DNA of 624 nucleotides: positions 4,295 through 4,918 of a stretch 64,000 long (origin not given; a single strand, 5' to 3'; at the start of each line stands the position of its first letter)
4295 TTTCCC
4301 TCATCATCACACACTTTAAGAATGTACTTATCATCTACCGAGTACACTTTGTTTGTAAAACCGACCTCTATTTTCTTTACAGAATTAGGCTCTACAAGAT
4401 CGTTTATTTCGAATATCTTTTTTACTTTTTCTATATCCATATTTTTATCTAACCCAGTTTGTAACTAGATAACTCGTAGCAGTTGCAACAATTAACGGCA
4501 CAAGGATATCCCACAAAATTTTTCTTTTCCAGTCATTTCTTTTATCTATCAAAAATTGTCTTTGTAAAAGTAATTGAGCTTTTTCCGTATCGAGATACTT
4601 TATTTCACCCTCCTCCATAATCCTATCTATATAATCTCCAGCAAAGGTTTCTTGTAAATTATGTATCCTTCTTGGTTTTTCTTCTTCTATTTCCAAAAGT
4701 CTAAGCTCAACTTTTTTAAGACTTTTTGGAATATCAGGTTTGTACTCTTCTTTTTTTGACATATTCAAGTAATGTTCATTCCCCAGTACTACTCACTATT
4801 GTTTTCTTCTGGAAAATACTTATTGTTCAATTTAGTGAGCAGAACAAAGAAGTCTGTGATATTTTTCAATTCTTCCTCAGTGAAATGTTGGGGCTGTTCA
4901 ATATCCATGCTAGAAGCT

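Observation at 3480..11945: Recurrent '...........' motif at the start codons of several element genes, including an identical 19-mer at two of them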

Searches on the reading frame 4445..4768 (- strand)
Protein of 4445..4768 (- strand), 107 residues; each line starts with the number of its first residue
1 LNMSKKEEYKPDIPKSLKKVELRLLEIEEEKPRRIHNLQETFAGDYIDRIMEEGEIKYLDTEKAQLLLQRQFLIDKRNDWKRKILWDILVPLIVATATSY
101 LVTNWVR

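Call 7: search_protein_families(library=pfam, proteins=[window:4445-4768:-], max_evalue=0.01)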
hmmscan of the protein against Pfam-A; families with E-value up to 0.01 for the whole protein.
window:4445-4768:- (107 aa): 0 families

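Call 20: find_homologous_proteins(query=window:4445-4762:-, max_evalue=0.001)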
Query window:4445-4762:- (105 aa): 18 proteins with E <= 0.001 among 23 candidates.
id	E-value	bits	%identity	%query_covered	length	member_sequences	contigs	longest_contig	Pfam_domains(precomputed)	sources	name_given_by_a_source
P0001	2.0e-61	222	100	100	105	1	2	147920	-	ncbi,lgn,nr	ncbi:hypothetical protein H6758_02485 [Candidatus Nomurabacteria bacterium]|nr:hypothetical protein 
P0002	8.3e-35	137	67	72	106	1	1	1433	-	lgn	-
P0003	7.5e-26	108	55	89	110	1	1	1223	-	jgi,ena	-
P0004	4.1e-25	106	54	86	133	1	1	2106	-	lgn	-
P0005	9.1e-24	101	55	70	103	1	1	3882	-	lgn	-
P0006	1.1e-23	101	55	89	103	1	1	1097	-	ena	-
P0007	1.3e-23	101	52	87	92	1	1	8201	-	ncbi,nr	ncbi:MAG: hypothetical protein NTX55_02380 [Candidatus Parcubacteria bacterium]|nr:hypothetical prot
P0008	5.1e-23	99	52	89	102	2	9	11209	-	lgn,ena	-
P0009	1.0e-22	98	53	87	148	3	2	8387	-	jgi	-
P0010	1.2e-22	98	55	87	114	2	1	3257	-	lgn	-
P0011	2.1e-22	97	54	86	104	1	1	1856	-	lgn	-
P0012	2.8e-22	97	54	83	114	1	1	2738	-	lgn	-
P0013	3.0e-22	96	51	95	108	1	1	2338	-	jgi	-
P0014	4.7e-22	96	52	94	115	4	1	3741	-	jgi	jgi:hypothetical protein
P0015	6.5e-22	95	51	90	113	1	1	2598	-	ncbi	-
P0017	1.9e-21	94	54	83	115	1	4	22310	-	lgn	-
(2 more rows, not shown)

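Call 21: find_encoding_contigs(protein=P0017, flank=8000, max_places=4)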
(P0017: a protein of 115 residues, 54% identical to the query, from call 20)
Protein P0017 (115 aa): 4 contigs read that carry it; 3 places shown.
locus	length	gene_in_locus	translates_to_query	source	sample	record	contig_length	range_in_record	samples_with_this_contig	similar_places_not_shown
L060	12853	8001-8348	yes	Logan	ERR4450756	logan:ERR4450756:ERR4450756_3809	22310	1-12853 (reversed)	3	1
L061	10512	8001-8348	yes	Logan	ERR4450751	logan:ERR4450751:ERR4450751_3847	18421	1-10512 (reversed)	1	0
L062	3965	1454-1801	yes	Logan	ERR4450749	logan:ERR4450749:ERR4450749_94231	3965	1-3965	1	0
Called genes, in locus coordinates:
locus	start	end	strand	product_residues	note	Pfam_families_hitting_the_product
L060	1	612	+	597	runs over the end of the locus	PF01555:N6_N4_Mtase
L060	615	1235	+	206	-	PF10544:T5orf172, PF13455:MUG113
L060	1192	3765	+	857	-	PF04851:ResIII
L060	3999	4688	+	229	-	-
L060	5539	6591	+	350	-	PF00078:RVT_1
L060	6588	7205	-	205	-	PF01936:NYN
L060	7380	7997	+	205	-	PF06414:Zeta_toxin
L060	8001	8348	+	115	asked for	-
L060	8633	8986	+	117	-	-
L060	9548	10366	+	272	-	PF00152:tRNA-synt_2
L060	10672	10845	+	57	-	-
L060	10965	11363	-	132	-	PF01219:DAGK_prokar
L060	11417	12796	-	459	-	PF01471:PG_binding_1, PF00089:Trypsin, PF13365:Trypsin_2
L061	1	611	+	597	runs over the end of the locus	PF01555:N6_N4_Mtase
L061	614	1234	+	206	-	PF10544:T5orf172, PF13455:MUG113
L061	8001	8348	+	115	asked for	-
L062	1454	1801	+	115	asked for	-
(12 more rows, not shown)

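Call 22: find_encoding_contigs(protein=P0008, flank=8000, max_places=4)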
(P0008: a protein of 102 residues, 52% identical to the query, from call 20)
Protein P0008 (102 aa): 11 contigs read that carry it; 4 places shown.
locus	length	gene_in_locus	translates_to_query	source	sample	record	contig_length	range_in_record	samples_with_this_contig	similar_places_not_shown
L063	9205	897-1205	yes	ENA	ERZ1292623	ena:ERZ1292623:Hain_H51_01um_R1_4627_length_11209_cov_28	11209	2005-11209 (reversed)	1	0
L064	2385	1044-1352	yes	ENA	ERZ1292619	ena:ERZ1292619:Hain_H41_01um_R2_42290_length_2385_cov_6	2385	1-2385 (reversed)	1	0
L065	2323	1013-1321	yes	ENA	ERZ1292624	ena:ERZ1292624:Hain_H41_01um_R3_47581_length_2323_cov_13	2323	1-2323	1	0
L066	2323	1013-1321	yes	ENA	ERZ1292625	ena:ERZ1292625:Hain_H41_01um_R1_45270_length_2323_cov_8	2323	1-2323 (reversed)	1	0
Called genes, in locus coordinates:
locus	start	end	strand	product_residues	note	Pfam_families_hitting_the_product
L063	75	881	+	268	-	-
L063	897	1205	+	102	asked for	-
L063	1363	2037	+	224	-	PF01936:NYN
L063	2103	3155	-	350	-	PF00579:tRNA-synt_1b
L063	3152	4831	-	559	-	PF00753:Lactamase_B, PF12706:Lactamase_B_2, PF22505:RNase_J_b_CASP, PF07521:RMMBL (weak), PF17770:RNase_J_C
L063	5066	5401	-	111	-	PF07883:Cupin_2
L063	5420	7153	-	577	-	PF00496:SBP_bac_5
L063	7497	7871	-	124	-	PF04020:Phage_holin_4_2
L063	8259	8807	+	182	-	PF01209:Ubie_methyltran, PF13489:Methyltransf_23, PF05175:MTS, PF02353:CMAS, PF07021:MetW, PF13847:Methyltransf_31, PF08241:Methyltransf_11, PF08242:Methyltransf_12, +3 more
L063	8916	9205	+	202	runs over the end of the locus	-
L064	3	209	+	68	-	?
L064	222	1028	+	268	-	-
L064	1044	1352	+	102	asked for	-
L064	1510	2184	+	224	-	PF01936:NYN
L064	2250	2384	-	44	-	?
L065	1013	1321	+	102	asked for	-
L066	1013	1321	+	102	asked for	-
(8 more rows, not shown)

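Call 23: find_encoding_contigs(protein=P0007, flank=8000, max_places=3)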
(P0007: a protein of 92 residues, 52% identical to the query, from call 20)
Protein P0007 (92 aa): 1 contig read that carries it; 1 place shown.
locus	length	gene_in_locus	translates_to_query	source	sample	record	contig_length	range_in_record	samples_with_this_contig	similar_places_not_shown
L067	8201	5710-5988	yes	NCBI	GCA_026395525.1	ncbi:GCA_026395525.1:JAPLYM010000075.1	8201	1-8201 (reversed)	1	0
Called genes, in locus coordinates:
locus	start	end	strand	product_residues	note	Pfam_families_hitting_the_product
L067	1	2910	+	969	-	PF00932:LTD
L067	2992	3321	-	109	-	-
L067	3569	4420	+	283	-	PF01029:NusB, PF00293:NUDIX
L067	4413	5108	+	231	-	PF22935:RM44_endonuclase, PF14622:Ribonucleas_3_3, PF00636:Ribonuclease_3, PF00035:dsrm, PF22892:DSRM_MRPL44 (weak)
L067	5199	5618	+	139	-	-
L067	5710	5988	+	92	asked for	-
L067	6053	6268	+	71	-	PF14076:DUF4258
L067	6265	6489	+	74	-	PF10049:DUF2283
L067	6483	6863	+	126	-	PF00886:Ribosomal_S16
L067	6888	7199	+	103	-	PF13083:KH_KhpA-B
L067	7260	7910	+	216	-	PF01746:tRNA_m1G_MT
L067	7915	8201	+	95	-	?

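Call 24: find_encoding_contigs(protein=P0009, flank=8000, max_places=3)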
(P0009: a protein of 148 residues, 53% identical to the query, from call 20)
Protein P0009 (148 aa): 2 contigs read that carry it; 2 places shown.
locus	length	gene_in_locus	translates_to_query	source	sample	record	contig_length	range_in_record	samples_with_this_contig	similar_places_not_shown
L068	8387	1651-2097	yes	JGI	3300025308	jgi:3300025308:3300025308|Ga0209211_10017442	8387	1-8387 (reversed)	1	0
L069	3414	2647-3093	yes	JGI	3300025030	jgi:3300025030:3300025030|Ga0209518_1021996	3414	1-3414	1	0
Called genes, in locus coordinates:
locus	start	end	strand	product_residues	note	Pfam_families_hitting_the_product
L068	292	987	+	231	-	-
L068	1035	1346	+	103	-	-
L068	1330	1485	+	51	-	-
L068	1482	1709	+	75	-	-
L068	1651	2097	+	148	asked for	-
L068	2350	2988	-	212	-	-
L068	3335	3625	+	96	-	PF01569:PAP2, PF14378:PAP2_3 (weak), PF22778:VCPO_2nd (faint)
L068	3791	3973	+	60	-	-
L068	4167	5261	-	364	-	PF14659:Phage_int_SAM_3 (weak), PF00589:Phage_integrase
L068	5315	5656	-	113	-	PF13384:HTH_23 (weak), PF00376:MerR (weak), PF12728:HTH_17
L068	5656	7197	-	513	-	-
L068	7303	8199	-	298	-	-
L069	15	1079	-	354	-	PF13936:HTH_38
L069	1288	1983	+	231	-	-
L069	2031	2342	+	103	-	-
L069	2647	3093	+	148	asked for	-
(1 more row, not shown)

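Call 30: find_encoding_contigs(protein=P0002, flank=8000, max_places=3)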
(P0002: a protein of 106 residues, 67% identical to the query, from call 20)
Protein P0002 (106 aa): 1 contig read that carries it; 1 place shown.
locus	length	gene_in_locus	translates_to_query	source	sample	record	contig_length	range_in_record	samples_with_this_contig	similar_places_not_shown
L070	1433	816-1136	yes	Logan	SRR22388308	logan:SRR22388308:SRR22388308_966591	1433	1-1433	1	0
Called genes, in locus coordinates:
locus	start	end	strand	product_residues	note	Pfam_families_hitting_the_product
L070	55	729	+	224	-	-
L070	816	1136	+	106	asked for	-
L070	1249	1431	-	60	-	?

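Call 72: search_protein_families(library=phrogs, proteins=[window:4445-4762:-], max_evalue=0.001)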
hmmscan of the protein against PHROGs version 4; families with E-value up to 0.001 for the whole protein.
window:4445-4762:- (105 aa): 0 families
